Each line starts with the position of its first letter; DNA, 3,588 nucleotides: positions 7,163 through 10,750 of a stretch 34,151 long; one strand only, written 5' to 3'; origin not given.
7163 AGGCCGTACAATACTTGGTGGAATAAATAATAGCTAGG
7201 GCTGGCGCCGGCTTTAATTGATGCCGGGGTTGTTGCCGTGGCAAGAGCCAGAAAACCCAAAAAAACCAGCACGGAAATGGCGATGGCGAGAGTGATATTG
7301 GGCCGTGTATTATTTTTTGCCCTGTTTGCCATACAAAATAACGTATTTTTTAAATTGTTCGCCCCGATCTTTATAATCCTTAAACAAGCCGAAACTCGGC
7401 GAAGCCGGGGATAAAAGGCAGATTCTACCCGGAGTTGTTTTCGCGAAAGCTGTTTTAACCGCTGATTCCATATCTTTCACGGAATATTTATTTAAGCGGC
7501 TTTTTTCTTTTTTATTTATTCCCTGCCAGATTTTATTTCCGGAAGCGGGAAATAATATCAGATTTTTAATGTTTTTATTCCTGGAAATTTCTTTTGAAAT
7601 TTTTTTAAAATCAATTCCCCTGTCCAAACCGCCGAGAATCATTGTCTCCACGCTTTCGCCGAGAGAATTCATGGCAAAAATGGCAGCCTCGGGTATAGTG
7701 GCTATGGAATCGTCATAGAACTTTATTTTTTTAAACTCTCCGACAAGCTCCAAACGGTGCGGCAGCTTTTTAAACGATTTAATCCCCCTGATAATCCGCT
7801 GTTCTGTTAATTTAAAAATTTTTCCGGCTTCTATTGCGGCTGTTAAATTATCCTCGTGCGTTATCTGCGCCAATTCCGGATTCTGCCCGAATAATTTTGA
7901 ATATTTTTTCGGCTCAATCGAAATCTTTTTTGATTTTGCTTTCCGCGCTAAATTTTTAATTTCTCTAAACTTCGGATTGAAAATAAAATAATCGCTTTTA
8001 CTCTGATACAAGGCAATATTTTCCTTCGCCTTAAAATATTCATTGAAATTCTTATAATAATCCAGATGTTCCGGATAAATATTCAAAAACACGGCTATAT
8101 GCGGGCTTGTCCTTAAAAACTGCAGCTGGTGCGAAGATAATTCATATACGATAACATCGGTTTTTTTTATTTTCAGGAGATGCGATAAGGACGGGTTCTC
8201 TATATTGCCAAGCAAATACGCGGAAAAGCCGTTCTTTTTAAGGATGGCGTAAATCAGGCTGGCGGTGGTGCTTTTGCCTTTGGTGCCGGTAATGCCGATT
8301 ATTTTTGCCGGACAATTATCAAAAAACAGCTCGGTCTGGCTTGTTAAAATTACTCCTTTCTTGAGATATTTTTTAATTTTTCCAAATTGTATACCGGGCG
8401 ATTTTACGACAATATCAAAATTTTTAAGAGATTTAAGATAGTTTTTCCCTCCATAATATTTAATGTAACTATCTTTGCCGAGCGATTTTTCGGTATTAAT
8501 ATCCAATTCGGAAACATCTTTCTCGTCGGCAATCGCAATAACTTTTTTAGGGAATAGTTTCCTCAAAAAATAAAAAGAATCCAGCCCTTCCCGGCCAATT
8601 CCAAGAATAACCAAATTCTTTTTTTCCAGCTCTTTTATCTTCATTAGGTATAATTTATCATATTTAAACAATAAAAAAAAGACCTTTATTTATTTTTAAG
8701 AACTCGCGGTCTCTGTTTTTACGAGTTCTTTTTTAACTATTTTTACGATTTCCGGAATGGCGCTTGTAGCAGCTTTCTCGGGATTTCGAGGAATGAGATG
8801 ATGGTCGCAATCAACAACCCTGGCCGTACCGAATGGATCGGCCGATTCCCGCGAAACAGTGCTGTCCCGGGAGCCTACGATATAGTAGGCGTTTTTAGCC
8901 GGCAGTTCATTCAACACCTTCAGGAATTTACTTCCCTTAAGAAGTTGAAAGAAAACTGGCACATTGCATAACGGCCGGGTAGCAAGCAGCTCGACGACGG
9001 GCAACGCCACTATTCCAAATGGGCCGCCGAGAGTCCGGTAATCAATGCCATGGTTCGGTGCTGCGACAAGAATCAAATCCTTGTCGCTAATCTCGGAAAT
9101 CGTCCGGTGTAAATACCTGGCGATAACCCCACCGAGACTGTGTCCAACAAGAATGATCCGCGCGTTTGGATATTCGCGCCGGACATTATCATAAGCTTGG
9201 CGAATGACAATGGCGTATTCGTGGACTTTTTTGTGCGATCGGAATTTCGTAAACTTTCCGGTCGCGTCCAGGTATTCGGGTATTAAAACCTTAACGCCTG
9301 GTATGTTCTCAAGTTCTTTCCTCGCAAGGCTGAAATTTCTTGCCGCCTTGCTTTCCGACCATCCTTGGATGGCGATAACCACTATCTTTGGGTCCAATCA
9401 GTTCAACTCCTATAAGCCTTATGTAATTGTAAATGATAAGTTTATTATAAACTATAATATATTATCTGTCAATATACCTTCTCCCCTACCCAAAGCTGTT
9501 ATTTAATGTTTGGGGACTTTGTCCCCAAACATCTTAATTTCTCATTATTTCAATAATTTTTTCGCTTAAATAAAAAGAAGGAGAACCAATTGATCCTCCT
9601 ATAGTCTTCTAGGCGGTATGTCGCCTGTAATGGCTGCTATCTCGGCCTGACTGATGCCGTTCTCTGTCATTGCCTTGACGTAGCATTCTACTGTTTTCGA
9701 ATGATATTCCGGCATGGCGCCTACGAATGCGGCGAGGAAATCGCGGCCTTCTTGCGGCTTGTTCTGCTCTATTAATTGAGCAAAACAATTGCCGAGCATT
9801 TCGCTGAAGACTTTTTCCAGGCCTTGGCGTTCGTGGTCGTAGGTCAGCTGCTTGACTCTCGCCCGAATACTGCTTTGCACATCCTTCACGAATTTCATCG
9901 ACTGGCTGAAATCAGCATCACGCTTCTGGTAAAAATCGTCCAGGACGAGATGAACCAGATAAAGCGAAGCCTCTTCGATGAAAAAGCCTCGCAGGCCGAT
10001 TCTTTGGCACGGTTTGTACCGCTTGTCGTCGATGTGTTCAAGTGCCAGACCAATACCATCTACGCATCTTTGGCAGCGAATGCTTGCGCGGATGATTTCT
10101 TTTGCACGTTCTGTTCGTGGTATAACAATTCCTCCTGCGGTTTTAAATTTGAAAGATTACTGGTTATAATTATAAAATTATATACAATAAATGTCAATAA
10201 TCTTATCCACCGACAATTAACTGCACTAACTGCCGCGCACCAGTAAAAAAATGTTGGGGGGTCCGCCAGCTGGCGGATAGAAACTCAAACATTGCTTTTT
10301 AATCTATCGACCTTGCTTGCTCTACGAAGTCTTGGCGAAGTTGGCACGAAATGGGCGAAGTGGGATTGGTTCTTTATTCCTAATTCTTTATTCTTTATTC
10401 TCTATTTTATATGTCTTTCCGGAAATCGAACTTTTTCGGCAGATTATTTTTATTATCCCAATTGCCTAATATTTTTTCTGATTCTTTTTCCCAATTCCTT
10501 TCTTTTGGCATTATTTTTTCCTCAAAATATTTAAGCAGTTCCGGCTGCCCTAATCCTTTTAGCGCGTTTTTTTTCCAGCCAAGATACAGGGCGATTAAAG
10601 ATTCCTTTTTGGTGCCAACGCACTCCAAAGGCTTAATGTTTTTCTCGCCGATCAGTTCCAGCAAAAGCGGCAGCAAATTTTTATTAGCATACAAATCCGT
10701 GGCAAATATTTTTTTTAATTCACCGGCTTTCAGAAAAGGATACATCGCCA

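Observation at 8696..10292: Two-gene insert splitting the dcw cluster, each gene with a textbook-perfect promoter and SD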

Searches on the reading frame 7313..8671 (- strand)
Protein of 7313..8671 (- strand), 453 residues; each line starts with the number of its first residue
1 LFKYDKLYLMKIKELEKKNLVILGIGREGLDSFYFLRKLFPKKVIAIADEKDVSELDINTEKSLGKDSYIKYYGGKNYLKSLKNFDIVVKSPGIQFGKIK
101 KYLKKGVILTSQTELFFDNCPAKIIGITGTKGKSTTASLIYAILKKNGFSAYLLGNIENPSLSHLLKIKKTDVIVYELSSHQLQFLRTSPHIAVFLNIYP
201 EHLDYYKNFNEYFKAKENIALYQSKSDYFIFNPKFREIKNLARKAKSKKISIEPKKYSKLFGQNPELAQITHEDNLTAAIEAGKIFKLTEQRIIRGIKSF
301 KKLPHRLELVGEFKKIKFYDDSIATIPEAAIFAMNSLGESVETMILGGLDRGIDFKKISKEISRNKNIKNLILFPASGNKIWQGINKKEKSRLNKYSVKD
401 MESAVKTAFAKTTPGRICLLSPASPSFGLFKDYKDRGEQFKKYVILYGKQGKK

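Call 9: search_protein_families(library=pfam, proteins=[window:7313-8671:-], max_evalue=0.1)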
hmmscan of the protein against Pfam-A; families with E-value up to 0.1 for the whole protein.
window:7313-8671:- (453 aa): 3 families
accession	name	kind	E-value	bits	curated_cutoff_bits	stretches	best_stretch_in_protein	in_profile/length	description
PF08245.18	Mur_ligase_M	-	2.6e-25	90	24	1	127-272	1-164/200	Mur ligase middle domain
PF02875.26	Mur_ligase_C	-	2.4e-07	32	28.4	1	305-423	1-126/127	Mur ligase, glutamate ligase domain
PF21799.2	MurD-like_N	-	0.0018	19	27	1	18-97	1-72/88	Mur ligase MurD-like, N-terminal domain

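Call 33: search_protein_families(library=ncbifam, proteins=[window:7313-8671:-], max_evalue=0.1)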
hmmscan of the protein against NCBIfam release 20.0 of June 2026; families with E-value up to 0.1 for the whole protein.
window:7313-8671:- (453 aa): 26 families (the best 25 are shown)
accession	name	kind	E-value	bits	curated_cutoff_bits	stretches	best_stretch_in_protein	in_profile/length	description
TIGR01087.1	murD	equivalog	2.6e-91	306.9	211.95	1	20-444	2-439/441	UDP-N-acetylmuramoyl-L-alanine--D-glutamate ligase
TIGR01082.1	murC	equivalog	2.4e-22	79.6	335.1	1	68-321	43-322/449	UDP-N-acetylmuramate--L-alanine ligase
NF053646.1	pMurD1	equivalog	1.6e-21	76.5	610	1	44-418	25-436/465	pseudomurein biosynthesis peptide ligase pMurD1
NF001124.0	PRK00139.1-2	equivalog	3.4e-19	68.9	476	1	109-251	96-261/500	UDP-N-acetylmuramoyl-L-alanyl-D-glutamate--2,6-diaminopimelate ligase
NF001126.0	PRK00139.1-4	equivalog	1.5e-18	66.7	373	2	169-264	170-268/486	UDP-N-acetylmuramoyl-L-alanyl-D-glutamate--2,6-diaminopimelate ligase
TIGR01085.1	murE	subfamily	6.1e-18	65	257.3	1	108-250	69-239/472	UDP-N-acetylmuramyl-tripeptide synthetase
NF053647.1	pMurD2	equivalog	1.4e-16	60.5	550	1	21-392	4-361/405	pseudomurein biosynthesis peptide ligase pMurD2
NF008896.0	PRK11929.1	equivalog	1.5e-16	59.5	1023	1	122-247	112-259/965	bifunctional UDP-N-acetylmuramoyl-L-alanyl-D-glutamate--2,6-diaminopimelate ligase MurE/UDP-N-acetylmuramoyl-tripeptide--D-alanyl-D-alanine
TIGR01143.1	murF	subfamily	2.6e-14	53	288.6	1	118-349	70-334/418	UDP-N-acetylmuramoyl-tripeptide--D-alanyl-D-alanine ligase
NF053645.1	pMurC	equivalog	4.1e-14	52.1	560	1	57-248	35-237/492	pseudomurein biosynthesis peptide ligase pMurC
NF033197.0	F430_CfbE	equivalog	1e-11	44.5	250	2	118-148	95-125/430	coenzyme F430 synthase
NF010628.0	PRK14022.1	equivalog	6.2e-11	41.7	536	2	172-250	180-260/483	UDP-N-acetylmuramoyl-L-alanyl-D-glutamate--L-lysine ligase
NF001123.0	PRK00139.1-1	equivalog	1.2e-09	37.3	586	2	167-222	171-229/493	UDP-N-acetylmuramoyl-L-alanyl-D-glutamate--2,6-diaminopimelate ligase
NF053648.1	pMurE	equivalog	2.5e-09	36.4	600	1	123-152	99-128/464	pseudomurein biosynthesis peptide ligase pMurE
TIGR01081.1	mpl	equivalog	1.8e-07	30.5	388.7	2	124-206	104-193/448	UDP-N-acetylmuramate:L-alanyl-gamma-D-glutamyl-meso-diaminopimelate ligase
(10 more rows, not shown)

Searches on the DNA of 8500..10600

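Call 26: search_rna_families(source=window, start=8500, end=10600, threshold=evalue, max_evalue=1)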
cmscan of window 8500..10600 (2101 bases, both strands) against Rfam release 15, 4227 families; matches with E-value up to 1: 2.
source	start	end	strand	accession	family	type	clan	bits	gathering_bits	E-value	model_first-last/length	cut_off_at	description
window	8642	8734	+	RF02428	SpF11_sRNA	Gene; sRNA;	-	24.6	54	0.71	1-95/95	no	Streptococcus sRNA SpF11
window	9534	9602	-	RF02527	SSRC38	Gene; sRNA;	-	22.3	80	0.42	1-166/166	no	Streptococcus sRNA SSRC38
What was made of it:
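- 10293..10406 (-): Window-specific spacer after the murL stop, A-rich and then with CTTCGCC-like repeats. Unexplained. No Rfam match (call 26).
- Tried and rejected: Rfam found nothing in 8500-10600 (call 26).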
